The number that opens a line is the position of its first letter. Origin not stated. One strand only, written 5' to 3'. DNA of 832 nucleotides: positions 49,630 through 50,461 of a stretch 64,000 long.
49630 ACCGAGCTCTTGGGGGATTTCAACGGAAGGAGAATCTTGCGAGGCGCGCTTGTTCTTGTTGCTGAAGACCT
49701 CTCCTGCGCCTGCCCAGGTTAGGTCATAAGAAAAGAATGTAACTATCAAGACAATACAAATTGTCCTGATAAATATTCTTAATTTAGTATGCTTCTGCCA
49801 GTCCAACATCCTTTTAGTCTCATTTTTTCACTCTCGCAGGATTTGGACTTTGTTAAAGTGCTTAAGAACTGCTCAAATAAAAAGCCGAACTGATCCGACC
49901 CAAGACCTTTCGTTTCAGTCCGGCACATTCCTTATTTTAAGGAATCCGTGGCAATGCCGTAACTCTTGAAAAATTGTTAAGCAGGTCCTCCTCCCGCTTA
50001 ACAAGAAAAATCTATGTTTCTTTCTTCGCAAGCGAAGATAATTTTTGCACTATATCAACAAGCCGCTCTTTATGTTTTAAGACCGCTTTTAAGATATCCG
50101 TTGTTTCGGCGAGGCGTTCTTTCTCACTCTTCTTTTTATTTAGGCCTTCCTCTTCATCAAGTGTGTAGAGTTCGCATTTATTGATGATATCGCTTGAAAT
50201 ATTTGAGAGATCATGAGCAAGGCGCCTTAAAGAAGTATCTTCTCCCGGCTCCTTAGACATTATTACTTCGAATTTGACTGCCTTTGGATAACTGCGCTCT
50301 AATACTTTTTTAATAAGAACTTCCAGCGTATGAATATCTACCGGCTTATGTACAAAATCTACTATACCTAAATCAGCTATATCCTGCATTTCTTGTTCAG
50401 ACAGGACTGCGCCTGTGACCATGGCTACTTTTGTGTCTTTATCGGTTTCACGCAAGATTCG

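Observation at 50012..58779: Receiver-domain-dense phosphorelay locus with an embedded ACP and a superinfection-immunity-like peptide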

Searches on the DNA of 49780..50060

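Call 87: search_rna_families(source=window, start=49780, end=50060, threshold=evalue, max_evalue=1)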
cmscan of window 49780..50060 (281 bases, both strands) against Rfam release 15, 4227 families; matches with E-value up to 1: 1.
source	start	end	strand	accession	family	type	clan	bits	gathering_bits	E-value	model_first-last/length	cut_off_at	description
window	49967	50042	-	RF02630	Hrs12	Gene; sRNA;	-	18.9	70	0.91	1-87/87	no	Hfq-regulated sRNA 12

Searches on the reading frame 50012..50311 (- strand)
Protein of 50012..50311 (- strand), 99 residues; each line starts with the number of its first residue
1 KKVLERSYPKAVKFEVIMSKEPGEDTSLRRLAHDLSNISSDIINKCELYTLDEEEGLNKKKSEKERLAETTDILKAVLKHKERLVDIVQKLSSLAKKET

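Call 38: search_protein_families(library=pfam, proteins=[window:50012-50311:-], max_evalue=10)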
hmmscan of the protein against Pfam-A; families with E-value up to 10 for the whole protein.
window:50012-50311:- (99 aa): 1 family
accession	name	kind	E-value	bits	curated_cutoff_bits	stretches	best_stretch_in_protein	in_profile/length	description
PF00521.26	DNA_topoisoIV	-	0.026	13.8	31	1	16-90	356-429/432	DNA gyrase/topoisomerase IV, subunit A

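Call 102: search_solved_structures(query=A15, max_evalue=1, show_alignments=2)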
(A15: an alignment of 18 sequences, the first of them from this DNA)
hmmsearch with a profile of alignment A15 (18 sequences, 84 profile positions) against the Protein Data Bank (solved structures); distinct sequences matched with E-value up to 1: 1.
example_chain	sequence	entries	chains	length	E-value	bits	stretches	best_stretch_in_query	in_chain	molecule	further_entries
2etn_A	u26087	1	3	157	0.9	12.7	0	46-67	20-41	anti-cleavage anti-GreA transcription factor Gfh1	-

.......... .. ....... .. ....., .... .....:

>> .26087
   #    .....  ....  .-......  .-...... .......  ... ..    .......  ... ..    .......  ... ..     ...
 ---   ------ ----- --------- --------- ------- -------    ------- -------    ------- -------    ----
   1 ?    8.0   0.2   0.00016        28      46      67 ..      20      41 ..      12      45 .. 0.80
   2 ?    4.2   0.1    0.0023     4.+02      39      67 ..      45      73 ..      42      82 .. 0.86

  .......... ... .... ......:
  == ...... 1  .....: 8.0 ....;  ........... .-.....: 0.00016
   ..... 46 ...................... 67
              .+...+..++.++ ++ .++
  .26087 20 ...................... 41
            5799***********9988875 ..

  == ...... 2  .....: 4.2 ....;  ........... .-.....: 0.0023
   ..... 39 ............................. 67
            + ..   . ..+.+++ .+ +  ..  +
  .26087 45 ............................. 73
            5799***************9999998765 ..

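Call 104: search_protein_representatives(alignment_id=A15)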
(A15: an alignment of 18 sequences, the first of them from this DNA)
Query: 18 sequences, 84 profile positions. Proteins with E-value up to 0.001 (for the whole library): 92; up to 1e-10: 14; up to 1e-30: 2. The best 92 are listed.
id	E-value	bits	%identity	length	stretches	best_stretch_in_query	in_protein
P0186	1.3e-33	130.8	-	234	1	2-83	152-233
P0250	2.5e-33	129.9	-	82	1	5-83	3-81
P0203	3.3e-30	119.9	-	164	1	2-82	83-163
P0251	7.8e-24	99.5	-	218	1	2-83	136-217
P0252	9.3e-24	99.3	-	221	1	12-81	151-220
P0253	3.0e-23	97.6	-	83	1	5-67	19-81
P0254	1.4e-19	85.9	-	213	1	7-77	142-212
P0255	1.7e-15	72.8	-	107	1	4-83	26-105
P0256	3.2e-15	71.9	-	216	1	3-78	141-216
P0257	2.5e-13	65.9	-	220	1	8-82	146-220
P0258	3.3e-12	62.3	-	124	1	7-49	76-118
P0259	1.0e-11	60.7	-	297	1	16-82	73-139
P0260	1.7e-11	60.0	-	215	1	7-77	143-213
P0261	4.0e-11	58.8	-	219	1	16-81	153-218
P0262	1.9e-10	56.6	-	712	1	16-82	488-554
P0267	1.4e-09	53.9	-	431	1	16-82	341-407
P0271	2.9e-09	52.8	-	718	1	16-82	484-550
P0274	6.1e-09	51.8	-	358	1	16-82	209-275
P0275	8.4e-09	51.3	-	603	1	16-81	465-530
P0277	1.4e-08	50.6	-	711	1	16-82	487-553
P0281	3.0e-08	49.6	-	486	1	15-81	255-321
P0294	2.1e-07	46.9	-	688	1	16-81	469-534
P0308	2.0e-06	43.7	-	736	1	16-82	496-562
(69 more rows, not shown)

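Call 106: search_protein_families(library=pfam, proteins=[P0262, P0271, P0277, P0294, P0308, P0267, P0275, P0281, P0259, P0274], max_evalue=0.0001)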
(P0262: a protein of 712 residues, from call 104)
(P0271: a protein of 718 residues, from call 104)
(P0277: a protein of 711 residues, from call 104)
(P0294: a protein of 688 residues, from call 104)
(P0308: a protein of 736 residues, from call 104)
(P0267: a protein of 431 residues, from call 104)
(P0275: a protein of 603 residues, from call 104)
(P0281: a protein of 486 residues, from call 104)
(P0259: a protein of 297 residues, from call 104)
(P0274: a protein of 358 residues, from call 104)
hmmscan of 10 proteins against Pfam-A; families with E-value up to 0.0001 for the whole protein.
P0262 (712 aa): 7 families
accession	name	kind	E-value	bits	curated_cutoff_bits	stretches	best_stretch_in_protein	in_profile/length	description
PF02518.31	HATPase_c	-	2.8e-27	95.8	26.4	1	600-706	1-109/111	Histidine kinase-, DNA gyrase B-, and HSP90-like ATPase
PF16927.11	HisKA_7TM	-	9.9e-15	55.4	28.6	1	15-228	3-222/224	N-terminal 7TM region of histidine kinase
PF13185.12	GAF_2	-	2e-07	31.8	28.6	1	321-456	3-135/136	GAF domain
PF01590.32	GAF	-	1.1e-06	29.6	22.4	1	321-456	1-133/133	GAF domain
PF13492.12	GAF_3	-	3.8e-06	27.8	27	1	322-458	2-129/129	GAF domain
PF14501.12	HATPase_c_5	-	4.1e-06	27.1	22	1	605-692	6-90/102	GHKL domain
PF13581.12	HATPase_c_2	-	5e-06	27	27.4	1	605-703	36-126/127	Histidine kinase-like ATPase domain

P0271 (718 aa): 6 families
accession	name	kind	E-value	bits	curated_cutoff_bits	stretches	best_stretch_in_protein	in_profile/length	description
PF02518.31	HATPase_c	-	2.5e-25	89.5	26.4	1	597-702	2-109/111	Histidine kinase-, DNA gyrase B-, and HSP90-like ATPase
PF16927.11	HisKA_7TM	-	2e-12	47.9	28.6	1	11-224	4-222/224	N-terminal 7TM region of histidine kinase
PF13492.12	GAF_3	-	4e-09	37.4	27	1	320-454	5-129/129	GAF domain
PF13185.12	GAF_2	-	1.3e-07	32.3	28.6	1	316-452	3-135/136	GAF domain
PF01590.32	GAF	-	1.3e-05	26.2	22.4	1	316-452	1-133/133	GAF domain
PF13581.12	HATPase_c_2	-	5.1e-05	23.7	27.4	1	601-699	36-126/127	Histidine kinase-like ATPase domain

P0277 (711 aa): 6 families
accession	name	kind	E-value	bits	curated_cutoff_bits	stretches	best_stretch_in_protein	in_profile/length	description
PF02518.31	HATPase_c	-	2.5e-23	83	26.4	1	600-704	2-108/111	Histidine kinase-, DNA gyrase B-, and HSP90-like ATPase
PF16927.11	HisKA_7TM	-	1.4e-16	61.5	28.6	1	10-231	3-222/224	N-terminal 7TM region of histidine kinase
PF13185.12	GAF_2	-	1.1e-08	35.8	28.6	1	321-455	4-135/136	GAF domain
PF13492.12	GAF_3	-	8.9e-08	33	27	1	323-457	4-129/129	GAF domain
PF01590.32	GAF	-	1.8e-07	32.2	22.4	1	321-455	2-133/133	GAF domain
PF13581.12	HATPase_c_2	-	3.2e-06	27.6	27.4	1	604-699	36-123/127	Histidine kinase-like ATPase domain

P0294 (688 aa): 3 families
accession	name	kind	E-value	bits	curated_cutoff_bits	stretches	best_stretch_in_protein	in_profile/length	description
PF02518.31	HATPase_c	-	2.7e-25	89.4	26.4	1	582-687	2-109/111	Histidine kinase-, DNA gyrase B-, and HSP90-like ATPase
PF13581.12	HATPase_c_2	-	7.6e-07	29.6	27.4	1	586-682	36-124/127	Histidine kinase-like ATPase domain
PF13185.12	GAF_2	-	5.6e-06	27.1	28.6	1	306-437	2-135/136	GAF domain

P0308 (736 aa): 4 families
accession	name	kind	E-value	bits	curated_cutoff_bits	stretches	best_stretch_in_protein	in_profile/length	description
PF02518.31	HATPase_c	-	1.4e-26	93.5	26.4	1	609-715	2-110/111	Histidine kinase-, DNA gyrase B-, and HSP90-like ATPase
PF13492.12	GAF_3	-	2.6e-14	54.2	27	1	327-466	1-129/129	GAF domain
PF13185.12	GAF_2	-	5.9e-12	46.4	28.6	1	327-464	3-135/136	GAF domain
PF01590.32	GAF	-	1.7e-08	35.5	22.4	1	327-464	1-133/133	GAF domain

P0267 (431 aa): 4 families
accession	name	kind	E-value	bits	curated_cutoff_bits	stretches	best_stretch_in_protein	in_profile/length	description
PF13185.12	GAF_2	-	6.9e-11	42.9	28.6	1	174-309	3-135/136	GAF domain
PF13492.12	GAF_3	-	2.5e-09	38.1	27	1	177-311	4-129/129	GAF domain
PF01590.32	GAF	-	3e-09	37.9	22.4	1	174-309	1-133/133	GAF domain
PF00512.31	HisKA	-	5e-05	23.7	26.9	0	336-407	4-63/66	His Kinase A (phospho-acceptor) domain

P0275 (603 aa): 4 families
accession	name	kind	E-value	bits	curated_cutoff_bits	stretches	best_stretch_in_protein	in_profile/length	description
PF16927.11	HisKA_7TM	-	2.5e-12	47.6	28.6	1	8-222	2-222/224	N-terminal 7TM region of histidine kinase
PF13185.12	GAF_2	-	3.1e-07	31.1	28.6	1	389-433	92-135/136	GAF domain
PF13492.12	GAF_3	-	1.9e-06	28.7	27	1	326-435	13-129/129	GAF domain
PF00512.31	HisKA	-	2.7e-05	24.6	26.9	1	460-530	4-62/66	His Kinase A (phospho-acceptor) domain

P0281 (486 aa): 1 family
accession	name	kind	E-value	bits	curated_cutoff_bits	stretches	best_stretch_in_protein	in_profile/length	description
PF02518.31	HATPase_c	-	2.2e-16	60.7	26.4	1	369-473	2-108/111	Histidine kinase-, DNA gyrase B-, and HSP90-like ATPase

P0259 (297 aa): 2 families
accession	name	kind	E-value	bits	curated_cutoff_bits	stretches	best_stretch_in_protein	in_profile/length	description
PF02518.31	HATPase_c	-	4.2e-28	98.4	26.4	1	186-292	2-110/111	Histidine kinase-, DNA gyrase B-, and HSP90-like ATPase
PF00512.31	HisKA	-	7.3e-05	23.2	26.9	0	68-139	4-63/66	His Kinase A (phospho-acceptor) domain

P0274 (358 aa): 2 families
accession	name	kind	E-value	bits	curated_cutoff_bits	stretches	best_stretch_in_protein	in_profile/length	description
PF13185.12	GAF_2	-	7.9e-07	29.8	28.6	1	40-177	2-135/136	GAF domain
PF13492.12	GAF_3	-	1e-06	29.6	27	1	41-179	1-129/129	GAF domain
